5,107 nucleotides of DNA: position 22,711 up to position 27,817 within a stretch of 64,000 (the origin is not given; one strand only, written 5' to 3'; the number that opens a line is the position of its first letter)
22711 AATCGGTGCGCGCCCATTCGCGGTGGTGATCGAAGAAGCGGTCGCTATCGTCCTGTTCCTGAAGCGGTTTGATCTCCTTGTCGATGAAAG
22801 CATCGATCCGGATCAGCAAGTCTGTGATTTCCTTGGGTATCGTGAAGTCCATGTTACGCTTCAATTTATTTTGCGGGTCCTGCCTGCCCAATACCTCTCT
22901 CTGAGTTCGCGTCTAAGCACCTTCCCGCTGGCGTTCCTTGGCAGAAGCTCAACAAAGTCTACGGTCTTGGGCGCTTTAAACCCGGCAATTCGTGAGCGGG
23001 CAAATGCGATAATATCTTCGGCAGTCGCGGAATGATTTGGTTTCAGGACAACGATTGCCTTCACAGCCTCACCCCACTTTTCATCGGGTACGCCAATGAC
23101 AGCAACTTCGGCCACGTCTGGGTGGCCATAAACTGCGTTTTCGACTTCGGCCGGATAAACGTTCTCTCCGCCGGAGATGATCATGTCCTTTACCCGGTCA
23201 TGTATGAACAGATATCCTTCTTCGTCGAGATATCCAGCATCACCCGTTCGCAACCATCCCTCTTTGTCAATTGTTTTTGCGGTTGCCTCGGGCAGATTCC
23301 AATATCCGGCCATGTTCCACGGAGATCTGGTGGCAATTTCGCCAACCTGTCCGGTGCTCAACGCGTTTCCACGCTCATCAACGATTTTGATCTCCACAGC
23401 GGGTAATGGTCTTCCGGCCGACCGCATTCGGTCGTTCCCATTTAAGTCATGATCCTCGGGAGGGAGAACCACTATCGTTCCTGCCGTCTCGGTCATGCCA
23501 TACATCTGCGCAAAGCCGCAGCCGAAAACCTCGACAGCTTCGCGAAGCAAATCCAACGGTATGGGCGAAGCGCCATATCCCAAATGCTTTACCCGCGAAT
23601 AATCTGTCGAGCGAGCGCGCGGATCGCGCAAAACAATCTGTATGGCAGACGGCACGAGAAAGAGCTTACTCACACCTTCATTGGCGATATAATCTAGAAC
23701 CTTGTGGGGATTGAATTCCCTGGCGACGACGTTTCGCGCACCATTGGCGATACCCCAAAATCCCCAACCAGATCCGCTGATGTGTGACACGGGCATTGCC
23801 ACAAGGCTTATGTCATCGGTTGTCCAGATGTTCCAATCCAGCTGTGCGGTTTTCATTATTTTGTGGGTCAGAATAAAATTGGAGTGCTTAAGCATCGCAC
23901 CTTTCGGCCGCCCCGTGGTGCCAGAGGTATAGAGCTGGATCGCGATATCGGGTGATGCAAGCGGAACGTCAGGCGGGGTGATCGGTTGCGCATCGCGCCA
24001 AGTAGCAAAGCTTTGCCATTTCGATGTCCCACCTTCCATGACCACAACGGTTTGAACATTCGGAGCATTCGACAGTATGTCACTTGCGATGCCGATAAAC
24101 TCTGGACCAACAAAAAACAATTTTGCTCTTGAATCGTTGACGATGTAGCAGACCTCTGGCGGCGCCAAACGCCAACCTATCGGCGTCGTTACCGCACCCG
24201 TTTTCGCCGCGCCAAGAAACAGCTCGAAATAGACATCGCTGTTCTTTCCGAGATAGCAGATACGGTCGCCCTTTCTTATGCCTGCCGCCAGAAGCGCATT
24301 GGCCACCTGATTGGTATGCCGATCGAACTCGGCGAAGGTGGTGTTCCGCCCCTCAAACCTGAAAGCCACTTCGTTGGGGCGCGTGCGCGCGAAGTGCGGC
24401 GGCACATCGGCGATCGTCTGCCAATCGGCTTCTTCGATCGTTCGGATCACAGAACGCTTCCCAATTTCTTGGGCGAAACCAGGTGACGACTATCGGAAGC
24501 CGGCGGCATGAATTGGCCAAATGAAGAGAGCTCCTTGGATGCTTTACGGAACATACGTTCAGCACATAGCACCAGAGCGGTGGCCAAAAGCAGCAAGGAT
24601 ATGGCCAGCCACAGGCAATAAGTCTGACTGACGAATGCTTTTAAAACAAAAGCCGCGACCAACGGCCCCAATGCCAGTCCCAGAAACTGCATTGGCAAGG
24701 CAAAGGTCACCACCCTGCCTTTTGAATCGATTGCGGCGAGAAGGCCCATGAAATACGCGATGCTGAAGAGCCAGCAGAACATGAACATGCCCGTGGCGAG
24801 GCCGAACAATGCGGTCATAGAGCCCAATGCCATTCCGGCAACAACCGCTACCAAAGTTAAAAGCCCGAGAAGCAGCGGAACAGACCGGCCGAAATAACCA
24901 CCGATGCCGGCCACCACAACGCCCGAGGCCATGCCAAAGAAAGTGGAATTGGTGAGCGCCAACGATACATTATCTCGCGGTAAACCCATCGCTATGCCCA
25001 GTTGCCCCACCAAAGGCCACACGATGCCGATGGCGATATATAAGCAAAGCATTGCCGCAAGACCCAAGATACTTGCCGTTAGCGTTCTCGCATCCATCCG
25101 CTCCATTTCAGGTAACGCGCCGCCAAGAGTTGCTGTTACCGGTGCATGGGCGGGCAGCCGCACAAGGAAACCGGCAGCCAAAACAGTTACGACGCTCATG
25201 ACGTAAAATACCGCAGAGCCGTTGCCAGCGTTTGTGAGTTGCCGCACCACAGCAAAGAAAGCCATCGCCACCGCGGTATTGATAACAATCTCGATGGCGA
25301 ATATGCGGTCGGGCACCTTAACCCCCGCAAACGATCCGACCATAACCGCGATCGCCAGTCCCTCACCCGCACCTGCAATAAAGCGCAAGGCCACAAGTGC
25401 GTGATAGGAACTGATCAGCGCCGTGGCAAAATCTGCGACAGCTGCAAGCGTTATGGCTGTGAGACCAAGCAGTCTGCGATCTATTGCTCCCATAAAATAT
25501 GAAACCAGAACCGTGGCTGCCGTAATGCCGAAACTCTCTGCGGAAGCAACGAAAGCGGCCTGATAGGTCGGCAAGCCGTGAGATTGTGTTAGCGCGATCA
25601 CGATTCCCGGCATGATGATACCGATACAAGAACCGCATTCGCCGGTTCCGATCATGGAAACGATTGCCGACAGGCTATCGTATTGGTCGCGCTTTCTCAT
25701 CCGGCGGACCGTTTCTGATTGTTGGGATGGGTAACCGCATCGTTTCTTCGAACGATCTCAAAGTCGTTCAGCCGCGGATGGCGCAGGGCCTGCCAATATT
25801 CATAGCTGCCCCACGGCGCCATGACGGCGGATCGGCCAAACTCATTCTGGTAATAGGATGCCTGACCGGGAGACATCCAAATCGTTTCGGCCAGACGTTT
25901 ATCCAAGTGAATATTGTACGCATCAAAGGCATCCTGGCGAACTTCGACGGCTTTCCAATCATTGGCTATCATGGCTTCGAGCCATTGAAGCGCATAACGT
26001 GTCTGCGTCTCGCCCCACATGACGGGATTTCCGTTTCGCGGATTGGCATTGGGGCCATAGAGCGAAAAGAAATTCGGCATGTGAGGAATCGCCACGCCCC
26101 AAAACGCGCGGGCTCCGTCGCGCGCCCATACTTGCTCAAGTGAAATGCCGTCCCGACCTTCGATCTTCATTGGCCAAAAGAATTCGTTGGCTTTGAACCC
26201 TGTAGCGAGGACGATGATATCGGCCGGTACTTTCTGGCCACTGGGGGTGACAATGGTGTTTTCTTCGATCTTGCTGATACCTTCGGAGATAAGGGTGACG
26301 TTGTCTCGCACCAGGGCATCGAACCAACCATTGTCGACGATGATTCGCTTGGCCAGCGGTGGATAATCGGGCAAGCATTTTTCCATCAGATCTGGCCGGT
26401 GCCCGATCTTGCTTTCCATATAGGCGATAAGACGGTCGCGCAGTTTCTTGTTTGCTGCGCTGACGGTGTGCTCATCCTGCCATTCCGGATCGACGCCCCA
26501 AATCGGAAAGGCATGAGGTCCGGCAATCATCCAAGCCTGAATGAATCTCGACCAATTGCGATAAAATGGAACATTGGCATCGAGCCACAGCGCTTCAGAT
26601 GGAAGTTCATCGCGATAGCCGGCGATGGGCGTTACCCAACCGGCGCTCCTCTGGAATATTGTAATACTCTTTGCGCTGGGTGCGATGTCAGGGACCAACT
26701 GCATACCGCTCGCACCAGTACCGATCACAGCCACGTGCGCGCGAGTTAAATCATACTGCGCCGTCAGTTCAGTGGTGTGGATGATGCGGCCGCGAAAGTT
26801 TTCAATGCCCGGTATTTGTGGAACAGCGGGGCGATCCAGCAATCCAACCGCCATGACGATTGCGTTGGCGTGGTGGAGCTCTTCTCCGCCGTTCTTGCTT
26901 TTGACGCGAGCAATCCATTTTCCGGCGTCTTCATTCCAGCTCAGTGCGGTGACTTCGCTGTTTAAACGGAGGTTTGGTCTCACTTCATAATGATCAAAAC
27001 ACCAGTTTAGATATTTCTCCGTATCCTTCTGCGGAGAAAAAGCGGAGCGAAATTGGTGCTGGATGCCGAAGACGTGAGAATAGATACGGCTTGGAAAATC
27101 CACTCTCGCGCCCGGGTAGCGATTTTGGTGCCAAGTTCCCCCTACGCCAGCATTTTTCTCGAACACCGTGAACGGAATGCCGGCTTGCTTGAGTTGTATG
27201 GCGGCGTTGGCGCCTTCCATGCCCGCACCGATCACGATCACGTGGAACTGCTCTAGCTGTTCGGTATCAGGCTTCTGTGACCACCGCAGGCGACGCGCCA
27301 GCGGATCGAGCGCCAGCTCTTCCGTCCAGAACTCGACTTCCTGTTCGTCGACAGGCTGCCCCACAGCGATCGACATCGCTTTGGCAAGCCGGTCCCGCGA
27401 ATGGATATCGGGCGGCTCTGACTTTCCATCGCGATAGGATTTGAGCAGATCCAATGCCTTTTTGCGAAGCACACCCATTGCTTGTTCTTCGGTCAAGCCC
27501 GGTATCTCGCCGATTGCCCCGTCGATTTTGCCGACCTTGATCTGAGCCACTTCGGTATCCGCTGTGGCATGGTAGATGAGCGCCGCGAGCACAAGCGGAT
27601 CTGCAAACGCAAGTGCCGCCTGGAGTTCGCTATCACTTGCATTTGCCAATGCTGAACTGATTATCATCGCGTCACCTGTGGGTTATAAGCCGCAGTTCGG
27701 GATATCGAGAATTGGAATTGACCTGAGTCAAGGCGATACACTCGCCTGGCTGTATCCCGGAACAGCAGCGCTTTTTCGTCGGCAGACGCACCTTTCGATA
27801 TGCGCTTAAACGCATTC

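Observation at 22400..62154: Three stacked TonB-receptor-anchored oxidative utilization cassettes, each with a private regulator and operator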

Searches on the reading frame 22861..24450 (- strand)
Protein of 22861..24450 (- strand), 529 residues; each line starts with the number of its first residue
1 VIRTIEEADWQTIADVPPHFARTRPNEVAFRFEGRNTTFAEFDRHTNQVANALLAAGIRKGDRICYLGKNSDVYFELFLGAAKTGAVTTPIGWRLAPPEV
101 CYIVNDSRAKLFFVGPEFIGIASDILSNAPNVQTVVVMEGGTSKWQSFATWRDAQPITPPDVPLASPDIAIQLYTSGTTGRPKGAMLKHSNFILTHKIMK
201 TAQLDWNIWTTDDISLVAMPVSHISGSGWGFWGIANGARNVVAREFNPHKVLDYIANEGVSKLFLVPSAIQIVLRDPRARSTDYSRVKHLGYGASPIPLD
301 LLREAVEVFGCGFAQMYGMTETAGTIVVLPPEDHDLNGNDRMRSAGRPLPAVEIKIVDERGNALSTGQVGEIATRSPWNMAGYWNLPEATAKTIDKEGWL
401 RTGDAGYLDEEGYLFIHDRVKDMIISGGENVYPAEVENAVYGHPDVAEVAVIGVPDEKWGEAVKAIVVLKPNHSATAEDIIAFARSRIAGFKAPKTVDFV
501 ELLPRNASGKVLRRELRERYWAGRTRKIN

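Call 7: search_protein_families(library=pfam, proteins=[window:22861-24450:-], max_evalue=0.00001)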
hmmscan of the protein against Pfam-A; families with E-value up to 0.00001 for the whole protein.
window:22861-24450:- (529 aa): 2 families
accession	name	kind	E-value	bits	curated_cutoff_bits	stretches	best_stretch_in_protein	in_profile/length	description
PF00501.34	AMP-binding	-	2.8e-82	277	29.9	1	20-384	4-384/384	AMP-binding enzyme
PF13193.12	AMP-binding_C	-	3.1e-24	86.1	24.5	1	435-510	1-76/76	AMP-binding enzyme C-terminal domain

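Call 40: search_protein_families(library=ncbifam, proteins=[window:22861-24450:-], max_evalue=0.00001)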
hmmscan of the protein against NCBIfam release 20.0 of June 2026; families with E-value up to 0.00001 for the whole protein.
window:22861-24450:- (529 aa): 106 families (the best 25 are shown)
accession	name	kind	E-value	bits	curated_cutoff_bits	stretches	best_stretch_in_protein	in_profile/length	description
NF004837.0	PRK06187.1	subfamily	4.7e-190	632.3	476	1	11-527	8-529/531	long-chain-fatty-acid--CoA ligase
NF006182.0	PRK08316.1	subfamily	1.2e-134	449.7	663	1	4-521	4-518/523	fatty acyl-CoA synthetase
NF005857.1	PRK07786.1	exception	1.3e-111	373.7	733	1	21-520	19-512/513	fatty-acid--CoA ligase FadD5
NF005676.0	PRK07470.1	equivalog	6.1e-109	365.1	774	1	20-519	29-528/544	acyl-CoA synthetase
NF004797.0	PRK06145.1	equivalog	1.5e-105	353.4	850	1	19-520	10-495/499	acyl-CoA synthetase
NF005307.0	PRK06839.1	equivalog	9e-104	347.8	748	1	21-518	12-491/496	o-succinylbenzoate--CoA ligase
NF005801.1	PRK07656.1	equivalog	3.2e-102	342.7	657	1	13-517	3-500/500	FadD3 family acyl-CoA ligase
NF002966.0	PRK03640.1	equivalog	1.9e-95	320.2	556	1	21-519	12-479/483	o-succinylbenzoate--CoA ligase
NF006181.0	PRK08314.1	subfamily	1e-93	314.5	705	2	149-522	184-556/563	long-chain-fatty-acid--CoA ligase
NF005702.0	PRK07514.1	subfamily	1.9e-93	313.5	558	1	31-520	24-500/506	malonyl-CoA synthase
NF009071.0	PRK12406.1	subfamily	4.1e-93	312.5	701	1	33-528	9-510/510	acyl-CoA synthetase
NF009233.0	PRK12583.1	subfamily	4.9e-91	305.8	832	1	11-519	18-549/558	fatty acid CoA ligase family protein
NF052269.1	Staph_lig_FadD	equivalog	1.1e-89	301.1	650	1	32-518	23-491/499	long-chain-fatty-acid--CoA ligase FadD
NF052580.1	Str24CoAsynCasG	equivalog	1e-86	291.5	750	1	35-516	64-546/548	steroid-24-oyl-CoA synthetase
NF006572.0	PRK09088.1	equivalog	3.5e-86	289.8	696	1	20-520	10-487/491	acyl-CoA synthetase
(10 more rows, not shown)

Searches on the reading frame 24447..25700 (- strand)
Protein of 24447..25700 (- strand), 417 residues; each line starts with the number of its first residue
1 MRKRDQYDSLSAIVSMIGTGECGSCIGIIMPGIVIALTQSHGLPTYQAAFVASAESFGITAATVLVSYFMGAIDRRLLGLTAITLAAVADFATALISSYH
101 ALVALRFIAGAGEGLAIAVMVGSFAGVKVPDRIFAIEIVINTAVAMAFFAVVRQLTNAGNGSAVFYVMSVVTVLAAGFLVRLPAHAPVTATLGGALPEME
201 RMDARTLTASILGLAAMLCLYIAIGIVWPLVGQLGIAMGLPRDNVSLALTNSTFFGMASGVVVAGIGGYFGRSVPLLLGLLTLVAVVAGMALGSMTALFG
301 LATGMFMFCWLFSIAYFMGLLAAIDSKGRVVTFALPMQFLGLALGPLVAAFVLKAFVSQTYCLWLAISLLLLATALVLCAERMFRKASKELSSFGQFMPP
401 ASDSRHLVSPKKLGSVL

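Call 7: search_protein_families(library=pfam, proteins=[window:24447-25700:-], max_evalue=0.00001)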
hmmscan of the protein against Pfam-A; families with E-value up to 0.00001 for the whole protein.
window:24447-25700:- (417 aa): 1 family
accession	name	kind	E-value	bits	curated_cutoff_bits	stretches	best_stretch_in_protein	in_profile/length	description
PF07690.21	MFS_1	-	1.1e-09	38.1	33.4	1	26-319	12-313/347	Major Facilitator Superfamily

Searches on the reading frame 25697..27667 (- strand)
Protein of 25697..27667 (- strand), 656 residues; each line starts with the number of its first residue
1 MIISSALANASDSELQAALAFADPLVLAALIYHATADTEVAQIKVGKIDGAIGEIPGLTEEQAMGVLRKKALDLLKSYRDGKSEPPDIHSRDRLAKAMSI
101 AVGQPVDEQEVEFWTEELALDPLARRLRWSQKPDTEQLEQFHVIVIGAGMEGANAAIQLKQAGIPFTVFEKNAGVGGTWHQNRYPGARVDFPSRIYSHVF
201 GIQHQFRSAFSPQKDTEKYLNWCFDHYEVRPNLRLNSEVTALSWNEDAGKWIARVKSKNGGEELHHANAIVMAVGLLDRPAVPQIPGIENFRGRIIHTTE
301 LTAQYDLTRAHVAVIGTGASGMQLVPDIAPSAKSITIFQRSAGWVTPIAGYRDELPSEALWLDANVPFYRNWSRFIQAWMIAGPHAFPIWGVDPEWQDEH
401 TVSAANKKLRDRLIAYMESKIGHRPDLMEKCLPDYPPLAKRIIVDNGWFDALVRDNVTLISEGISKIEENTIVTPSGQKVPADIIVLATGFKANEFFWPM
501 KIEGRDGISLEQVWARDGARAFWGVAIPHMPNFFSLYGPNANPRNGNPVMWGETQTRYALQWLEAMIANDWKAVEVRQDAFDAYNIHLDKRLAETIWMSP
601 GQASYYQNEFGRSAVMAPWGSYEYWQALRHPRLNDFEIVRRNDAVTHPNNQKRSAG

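Call 7: search_protein_families(library=pfam, proteins=[window:25697-27667:-], max_evalue=0.00001)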
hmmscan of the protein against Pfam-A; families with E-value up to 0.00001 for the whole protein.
window:25697-27667:- (656 aa): 7 families
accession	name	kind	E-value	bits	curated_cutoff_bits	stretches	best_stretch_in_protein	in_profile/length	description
PF07992.20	Pyr_redox_2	-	9.7e-17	61.7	26.1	1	141-340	1-173/291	Pyridine nucleotide-disulphide oxidoreductase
PF13738.12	Pyr_redox_3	-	5.4e-14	52.6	30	1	144-345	1-200/305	Pyridine nucleotide-disulphide oxidoreductase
PF13434.12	Lys_Orn_oxgnase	-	1.1e-12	48.2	21.3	1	210-337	91-218/339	L-lysine 6-monooxygenase/L-ornithine 5-monooxygenase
PF13450.12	NAD_binding_8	-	2.9e-12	47.1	21.9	1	145-206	1-61/68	NAD(P)-binding Rossmann-like domain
PF00743.25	FMO-like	-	4.8e-12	45.5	22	1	142-346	3-220/532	Flavin-binding monooxygenase-like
PF01266.30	DAO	-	1.7e-10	41.4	27.9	0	142-180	1-40/353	FAD dependent oxidoreductase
PF13454.12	NAD_binding_9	-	4.7e-07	30.3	21.8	0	145-275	2-153/155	FAD-NAD(P)-binding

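Call 40: search_protein_families(library=ncbifam, proteins=[window:25697-27667:-], max_evalue=0.00001)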
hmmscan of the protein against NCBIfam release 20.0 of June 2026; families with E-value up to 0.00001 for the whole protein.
window:25697-27667:- (656 aa): 19 families
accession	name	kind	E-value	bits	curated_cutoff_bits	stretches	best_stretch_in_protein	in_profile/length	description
NF045818.1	Neo-PentlctneDsynPtlE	equivalog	9.3e-45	152.8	1100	2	139-364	47-277/587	neopentalenolactone/pentalenolactone D synthase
NF040505.1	ArsO_flavin_mono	equivalog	6.5e-23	81.7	425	1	142-344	2-195/346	ArsO family NAD(P)H-dependent flavin-containing monooxygenase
NF058570.1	trimeth_mono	equivalog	4.9e-13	49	675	1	208-342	92-228/443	trimethylamine monooxygenase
TIGR04046.1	MSMEG_0569_nitr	hypoth_equivalog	4e-12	45.8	498.35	1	142-337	2-189/400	MSMEG_0569 family flavin-dependent oxidoreductase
TIGR04018.1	Bthiol_YpdA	hypoth_equivalog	4.1e-09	35.7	339.9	1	143-342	2-185/316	YpdA family putative bacillithiol disulfide reductase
NF041087.1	bile_acid_BaiCD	equivalog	2.4e-08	32.6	825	0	141-179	381-419/642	bile acid Fe-S flavoenzyme BaiCD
TIGR03197.1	MnmC_Cterm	equivalog_domain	1.6e-07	30.7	174.2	0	142-176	1-35/400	FAD-dependent 5-carboxymethylaminomethyl-2-thiouridine(34) oxidoreductase MnmC1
NF002480.1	PRK01747.1-1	equivalog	2.8e-07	29.3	540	0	125-175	234-283/645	bifunctional tRNA (5-methylaminomethyl-2-thiouridine)(34)-methyltransferase MnmC2/FAD-dependent 5-carboxymethylaminomethyl-2-thiouridine(34)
TIGR01317.1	GOGAT_sm_gam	subfamily_domain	3.4e-07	29.5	447.7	0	134-178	137-181/485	glutamate synthase small subunit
TIGR02734.1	crtI_fam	subfamily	3.5e-07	29.3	238.1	1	143-207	1-65/504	phytoene desaturase family protein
NF005560.0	PRK07233.1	equivalog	4.3e-07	29.1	252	0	142-206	2-63/435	hypothetical protein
NF009410.0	PRK12771.1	subfamily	6e-07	28.4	516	0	139-178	137-176/566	NAD(P)-binding protein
TIGR02053.1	MerA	equivalog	9.2e-07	28.2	454.45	0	255-342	119-200/465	mercury(II) reductase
NF045637.1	carotdesatCrtDProt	equivalog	1.3e-06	27.3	580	1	143-190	1-48/485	1-hydroxycarotenoid 3,4-desaturase CrtD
NF002481.1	PRK01747.1-2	equivalog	1.4e-06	27.4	600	0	128-175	226-273/611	bifunctional tRNA (5-methylaminomethyl-2-thiouridine)(34)-methyltransferase MnmC2/FAD-dependent 5-carboxymethylaminomethyl-2-thiouridine(34)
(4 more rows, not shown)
